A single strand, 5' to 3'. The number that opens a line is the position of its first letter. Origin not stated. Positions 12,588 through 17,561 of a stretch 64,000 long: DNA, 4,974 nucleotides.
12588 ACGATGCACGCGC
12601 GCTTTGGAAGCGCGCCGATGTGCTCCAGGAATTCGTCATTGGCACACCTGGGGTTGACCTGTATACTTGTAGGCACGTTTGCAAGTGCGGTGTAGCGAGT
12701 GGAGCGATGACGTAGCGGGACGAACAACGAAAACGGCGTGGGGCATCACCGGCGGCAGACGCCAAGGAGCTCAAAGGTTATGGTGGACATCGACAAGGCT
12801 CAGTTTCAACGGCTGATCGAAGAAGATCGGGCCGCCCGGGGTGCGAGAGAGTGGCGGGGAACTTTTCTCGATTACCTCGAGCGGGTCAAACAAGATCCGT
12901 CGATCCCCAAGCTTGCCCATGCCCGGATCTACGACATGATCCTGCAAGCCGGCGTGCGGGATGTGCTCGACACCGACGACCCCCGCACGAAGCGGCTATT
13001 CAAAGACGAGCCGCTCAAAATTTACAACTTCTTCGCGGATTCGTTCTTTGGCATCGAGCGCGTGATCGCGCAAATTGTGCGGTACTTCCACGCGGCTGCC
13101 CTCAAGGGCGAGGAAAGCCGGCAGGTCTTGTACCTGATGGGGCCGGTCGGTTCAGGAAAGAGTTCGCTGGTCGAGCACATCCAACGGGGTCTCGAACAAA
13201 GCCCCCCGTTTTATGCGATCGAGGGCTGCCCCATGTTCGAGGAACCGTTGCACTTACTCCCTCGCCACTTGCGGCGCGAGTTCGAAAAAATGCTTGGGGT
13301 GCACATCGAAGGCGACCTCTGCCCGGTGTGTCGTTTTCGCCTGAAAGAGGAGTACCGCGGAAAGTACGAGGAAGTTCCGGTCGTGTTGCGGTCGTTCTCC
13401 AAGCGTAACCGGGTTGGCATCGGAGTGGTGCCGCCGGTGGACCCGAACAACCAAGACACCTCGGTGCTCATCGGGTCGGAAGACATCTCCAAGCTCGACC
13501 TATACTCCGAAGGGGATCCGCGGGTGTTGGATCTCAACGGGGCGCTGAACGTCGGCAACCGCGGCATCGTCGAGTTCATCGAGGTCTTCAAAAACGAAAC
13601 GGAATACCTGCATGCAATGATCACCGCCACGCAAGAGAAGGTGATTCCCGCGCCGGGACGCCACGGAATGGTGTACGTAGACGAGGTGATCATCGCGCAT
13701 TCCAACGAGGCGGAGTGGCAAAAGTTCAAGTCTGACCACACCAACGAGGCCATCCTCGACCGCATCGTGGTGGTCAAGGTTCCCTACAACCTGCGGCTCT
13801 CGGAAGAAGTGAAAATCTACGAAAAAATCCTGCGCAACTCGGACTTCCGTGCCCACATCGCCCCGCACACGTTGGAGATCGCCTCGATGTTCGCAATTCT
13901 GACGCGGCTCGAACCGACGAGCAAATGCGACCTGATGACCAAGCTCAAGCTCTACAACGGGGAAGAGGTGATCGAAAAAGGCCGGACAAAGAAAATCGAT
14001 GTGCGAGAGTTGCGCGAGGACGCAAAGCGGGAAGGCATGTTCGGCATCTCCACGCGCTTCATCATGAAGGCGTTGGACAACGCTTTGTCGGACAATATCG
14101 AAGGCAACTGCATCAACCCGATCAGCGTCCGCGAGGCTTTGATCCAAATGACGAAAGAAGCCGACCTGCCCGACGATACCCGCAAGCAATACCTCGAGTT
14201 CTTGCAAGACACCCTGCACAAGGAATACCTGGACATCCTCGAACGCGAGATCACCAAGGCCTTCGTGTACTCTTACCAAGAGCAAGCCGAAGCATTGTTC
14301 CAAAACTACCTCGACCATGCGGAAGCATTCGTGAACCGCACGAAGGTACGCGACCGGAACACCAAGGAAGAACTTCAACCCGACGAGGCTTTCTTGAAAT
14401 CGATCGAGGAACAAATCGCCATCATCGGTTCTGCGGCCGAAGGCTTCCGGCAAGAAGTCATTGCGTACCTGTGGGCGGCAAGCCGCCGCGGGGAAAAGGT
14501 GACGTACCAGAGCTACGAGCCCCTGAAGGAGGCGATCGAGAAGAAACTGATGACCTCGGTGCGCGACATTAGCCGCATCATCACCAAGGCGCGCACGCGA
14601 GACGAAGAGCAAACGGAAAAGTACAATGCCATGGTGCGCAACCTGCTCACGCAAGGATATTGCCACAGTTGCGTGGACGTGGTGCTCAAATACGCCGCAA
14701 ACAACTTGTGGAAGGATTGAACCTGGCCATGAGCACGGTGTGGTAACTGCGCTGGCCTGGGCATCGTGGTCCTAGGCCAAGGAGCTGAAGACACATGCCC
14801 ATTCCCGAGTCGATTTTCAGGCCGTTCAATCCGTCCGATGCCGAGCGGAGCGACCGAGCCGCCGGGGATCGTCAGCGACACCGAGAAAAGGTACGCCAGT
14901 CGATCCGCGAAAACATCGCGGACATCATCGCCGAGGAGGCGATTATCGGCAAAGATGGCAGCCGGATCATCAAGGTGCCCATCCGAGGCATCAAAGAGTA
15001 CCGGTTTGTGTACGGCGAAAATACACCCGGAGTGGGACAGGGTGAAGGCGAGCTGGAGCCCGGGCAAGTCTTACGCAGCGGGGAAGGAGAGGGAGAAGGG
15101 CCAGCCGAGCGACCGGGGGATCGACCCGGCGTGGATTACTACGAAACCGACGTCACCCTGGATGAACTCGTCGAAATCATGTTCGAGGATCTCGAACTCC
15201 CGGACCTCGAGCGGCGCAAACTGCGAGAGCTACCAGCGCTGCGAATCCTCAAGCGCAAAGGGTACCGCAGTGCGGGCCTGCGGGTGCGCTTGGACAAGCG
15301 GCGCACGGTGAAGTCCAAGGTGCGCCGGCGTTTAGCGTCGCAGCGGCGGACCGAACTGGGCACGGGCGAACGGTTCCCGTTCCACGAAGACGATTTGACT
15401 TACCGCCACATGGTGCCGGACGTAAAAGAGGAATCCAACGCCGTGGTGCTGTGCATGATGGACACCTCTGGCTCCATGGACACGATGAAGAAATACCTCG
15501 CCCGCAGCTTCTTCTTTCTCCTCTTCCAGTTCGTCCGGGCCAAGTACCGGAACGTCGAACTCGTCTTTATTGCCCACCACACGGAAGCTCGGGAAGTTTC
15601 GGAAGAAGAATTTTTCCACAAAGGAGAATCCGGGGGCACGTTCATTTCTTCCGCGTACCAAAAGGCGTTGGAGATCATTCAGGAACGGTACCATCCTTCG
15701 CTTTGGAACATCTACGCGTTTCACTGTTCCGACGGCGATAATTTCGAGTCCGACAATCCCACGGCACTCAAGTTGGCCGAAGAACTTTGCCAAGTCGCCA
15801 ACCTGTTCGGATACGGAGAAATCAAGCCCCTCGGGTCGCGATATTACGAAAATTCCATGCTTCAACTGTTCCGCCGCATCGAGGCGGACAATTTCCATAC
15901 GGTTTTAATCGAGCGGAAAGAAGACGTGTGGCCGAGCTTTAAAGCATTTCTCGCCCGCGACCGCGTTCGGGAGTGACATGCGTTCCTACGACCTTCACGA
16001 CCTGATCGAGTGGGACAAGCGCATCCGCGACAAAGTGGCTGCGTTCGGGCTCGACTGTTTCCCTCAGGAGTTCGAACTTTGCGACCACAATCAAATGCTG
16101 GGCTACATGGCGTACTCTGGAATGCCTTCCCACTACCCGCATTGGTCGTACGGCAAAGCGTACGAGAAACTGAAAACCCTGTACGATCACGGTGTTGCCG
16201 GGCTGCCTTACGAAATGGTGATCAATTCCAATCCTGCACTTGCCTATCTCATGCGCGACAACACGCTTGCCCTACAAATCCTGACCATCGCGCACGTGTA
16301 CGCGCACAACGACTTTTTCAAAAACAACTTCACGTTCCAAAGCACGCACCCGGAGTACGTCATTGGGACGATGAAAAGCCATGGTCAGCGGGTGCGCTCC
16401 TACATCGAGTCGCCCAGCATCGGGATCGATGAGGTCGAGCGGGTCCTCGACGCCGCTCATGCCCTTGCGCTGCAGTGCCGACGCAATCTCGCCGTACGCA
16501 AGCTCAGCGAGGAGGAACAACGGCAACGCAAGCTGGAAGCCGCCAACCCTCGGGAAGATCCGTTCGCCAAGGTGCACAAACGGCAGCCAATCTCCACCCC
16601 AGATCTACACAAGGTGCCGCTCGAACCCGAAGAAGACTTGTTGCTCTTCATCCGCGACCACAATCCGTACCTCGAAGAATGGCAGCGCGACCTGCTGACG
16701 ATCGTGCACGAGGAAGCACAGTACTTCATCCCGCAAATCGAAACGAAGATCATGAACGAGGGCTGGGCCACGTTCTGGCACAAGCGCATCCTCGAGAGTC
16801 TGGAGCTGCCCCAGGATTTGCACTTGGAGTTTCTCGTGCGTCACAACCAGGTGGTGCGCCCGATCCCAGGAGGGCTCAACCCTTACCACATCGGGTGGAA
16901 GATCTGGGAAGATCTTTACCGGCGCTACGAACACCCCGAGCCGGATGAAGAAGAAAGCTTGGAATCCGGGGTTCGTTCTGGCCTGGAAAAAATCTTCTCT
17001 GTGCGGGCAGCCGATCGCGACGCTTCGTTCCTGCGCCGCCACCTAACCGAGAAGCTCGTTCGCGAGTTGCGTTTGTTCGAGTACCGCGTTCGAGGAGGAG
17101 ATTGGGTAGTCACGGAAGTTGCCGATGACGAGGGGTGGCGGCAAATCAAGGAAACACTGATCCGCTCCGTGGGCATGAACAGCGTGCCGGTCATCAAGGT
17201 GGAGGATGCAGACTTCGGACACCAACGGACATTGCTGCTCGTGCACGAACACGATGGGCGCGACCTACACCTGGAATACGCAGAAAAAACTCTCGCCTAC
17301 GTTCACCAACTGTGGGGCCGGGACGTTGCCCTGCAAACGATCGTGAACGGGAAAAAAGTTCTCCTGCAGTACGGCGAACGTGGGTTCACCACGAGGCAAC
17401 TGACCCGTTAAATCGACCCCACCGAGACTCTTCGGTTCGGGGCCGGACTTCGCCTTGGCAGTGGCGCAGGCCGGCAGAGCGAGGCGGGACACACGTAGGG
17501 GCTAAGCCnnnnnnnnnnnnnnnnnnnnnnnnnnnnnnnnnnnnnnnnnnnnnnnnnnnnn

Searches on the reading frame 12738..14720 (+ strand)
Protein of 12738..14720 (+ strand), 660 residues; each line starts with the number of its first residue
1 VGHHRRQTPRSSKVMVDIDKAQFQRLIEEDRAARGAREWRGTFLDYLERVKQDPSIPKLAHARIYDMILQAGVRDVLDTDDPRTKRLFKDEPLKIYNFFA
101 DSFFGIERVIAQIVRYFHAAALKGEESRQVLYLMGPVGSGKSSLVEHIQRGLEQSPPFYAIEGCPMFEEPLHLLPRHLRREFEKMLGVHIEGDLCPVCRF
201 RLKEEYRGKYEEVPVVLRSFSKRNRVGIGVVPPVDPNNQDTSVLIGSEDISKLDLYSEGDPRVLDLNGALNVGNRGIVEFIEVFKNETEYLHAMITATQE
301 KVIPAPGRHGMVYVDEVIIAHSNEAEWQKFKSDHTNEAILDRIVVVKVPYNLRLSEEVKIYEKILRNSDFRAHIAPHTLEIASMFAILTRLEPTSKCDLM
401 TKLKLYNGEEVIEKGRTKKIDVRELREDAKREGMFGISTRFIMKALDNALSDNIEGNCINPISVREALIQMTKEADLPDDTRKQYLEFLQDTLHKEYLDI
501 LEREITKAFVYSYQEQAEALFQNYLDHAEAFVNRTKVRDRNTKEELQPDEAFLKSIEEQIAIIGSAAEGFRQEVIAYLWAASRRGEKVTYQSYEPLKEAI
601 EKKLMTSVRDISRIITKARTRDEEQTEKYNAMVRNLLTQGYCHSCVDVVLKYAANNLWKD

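Call 64: search_protein_families(library=pfam, proteins=[window:12738-14720:+], max_evalue=0.00001)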
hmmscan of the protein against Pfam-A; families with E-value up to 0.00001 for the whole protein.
window:12738-14720:+ (660 aa): 3 families
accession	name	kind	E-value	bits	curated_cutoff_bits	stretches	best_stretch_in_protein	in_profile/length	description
PF08298.17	AAA_PrkA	-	3.3e-151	503.8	25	1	42-397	2-357/358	PrkA AAA domain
PF06798.17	PrkA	-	1.5e-88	297.2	25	1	400-652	1-255/255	PrkA serine protein kinase C-terminal domain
PF13191.12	AAA_16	-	5.8e-06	27.3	32.6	0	103-166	2-62/167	AAA ATPase domain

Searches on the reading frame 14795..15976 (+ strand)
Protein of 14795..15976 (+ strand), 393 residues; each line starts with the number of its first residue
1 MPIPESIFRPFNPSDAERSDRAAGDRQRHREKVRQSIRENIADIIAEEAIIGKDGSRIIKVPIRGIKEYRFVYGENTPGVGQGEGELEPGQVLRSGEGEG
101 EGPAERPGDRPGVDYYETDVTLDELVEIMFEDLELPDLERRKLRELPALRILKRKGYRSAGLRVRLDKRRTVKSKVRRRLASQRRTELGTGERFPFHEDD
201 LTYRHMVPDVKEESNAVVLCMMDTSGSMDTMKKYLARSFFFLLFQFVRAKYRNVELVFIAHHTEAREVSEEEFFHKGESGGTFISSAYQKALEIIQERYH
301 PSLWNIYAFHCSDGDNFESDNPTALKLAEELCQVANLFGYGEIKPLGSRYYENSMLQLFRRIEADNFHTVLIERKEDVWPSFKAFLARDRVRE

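Call 64: search_protein_families(library=pfam, proteins=[window:14795-15976:+], max_evalue=0.00001)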
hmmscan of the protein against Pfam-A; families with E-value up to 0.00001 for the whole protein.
window:14795-15976:+ (393 aa): 1 family
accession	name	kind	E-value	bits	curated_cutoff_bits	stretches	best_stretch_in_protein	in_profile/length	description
PF04285.18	DUF444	-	4.1e-120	402.1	27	2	192-388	220-417/418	Protein of unknown function (DUF444)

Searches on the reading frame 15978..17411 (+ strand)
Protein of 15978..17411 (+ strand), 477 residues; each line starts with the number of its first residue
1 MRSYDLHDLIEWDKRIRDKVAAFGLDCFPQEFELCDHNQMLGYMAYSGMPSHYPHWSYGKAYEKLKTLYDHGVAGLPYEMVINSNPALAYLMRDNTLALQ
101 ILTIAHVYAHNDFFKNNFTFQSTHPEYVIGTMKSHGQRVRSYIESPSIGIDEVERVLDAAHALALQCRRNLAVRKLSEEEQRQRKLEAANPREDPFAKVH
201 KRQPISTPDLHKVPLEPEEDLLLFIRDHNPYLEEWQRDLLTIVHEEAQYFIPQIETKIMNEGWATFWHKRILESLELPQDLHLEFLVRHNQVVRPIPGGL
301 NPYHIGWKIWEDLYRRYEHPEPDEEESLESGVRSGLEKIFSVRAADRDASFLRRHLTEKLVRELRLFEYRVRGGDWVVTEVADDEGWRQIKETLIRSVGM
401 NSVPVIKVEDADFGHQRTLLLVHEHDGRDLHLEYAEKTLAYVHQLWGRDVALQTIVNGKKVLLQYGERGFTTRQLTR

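Call 64: search_protein_families(library=pfam, proteins=[window:15978-17411:+], max_evalue=0.00001)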
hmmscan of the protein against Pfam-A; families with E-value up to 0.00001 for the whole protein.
window:15978-17411:+ (477 aa): 2 families
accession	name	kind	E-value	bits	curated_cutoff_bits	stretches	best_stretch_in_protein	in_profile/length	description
PF04293.20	SpoVR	-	4.7e-144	480.5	27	1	5-401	3-405/407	SpoVR like protein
PF24755.2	SpoVR_C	-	3.2e-14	53.1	27.6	1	404-455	1-53/55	SpoVR-like C-terminal domain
